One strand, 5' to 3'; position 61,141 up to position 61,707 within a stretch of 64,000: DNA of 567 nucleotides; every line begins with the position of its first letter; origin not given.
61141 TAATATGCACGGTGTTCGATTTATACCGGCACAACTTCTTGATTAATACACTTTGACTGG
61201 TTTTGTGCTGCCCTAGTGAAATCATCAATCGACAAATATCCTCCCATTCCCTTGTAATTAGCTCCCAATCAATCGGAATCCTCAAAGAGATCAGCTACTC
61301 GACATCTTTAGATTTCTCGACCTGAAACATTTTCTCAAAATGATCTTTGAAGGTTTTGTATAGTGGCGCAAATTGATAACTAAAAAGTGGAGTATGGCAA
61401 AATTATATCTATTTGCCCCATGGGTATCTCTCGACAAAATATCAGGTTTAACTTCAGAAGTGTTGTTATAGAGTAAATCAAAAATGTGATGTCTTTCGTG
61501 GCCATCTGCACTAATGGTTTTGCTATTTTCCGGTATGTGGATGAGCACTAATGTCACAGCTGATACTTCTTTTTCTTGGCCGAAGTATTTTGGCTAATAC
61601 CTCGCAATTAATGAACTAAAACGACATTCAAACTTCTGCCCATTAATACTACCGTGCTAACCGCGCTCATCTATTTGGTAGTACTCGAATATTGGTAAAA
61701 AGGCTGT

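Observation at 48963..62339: Zinc-limitation island bracketed by ~0.5 kb direct repeats of the oxoprolinase 3' end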

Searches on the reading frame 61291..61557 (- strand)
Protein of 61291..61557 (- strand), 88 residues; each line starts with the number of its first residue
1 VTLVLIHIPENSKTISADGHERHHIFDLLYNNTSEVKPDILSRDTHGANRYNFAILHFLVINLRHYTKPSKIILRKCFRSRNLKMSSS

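Call 8: search_protein_families(library=pfam, proteins=[window:61291-61557:-], max_evalue=0.01)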
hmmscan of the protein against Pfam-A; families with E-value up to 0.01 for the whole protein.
window:61291-61557:- (88 aa): 1 family
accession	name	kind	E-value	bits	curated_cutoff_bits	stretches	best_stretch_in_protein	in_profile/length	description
PF01526.23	DDE_Tnp_Tn3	-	2.1e-11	43.7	24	1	7-63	139-195/389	Tn3 transposase DDE domain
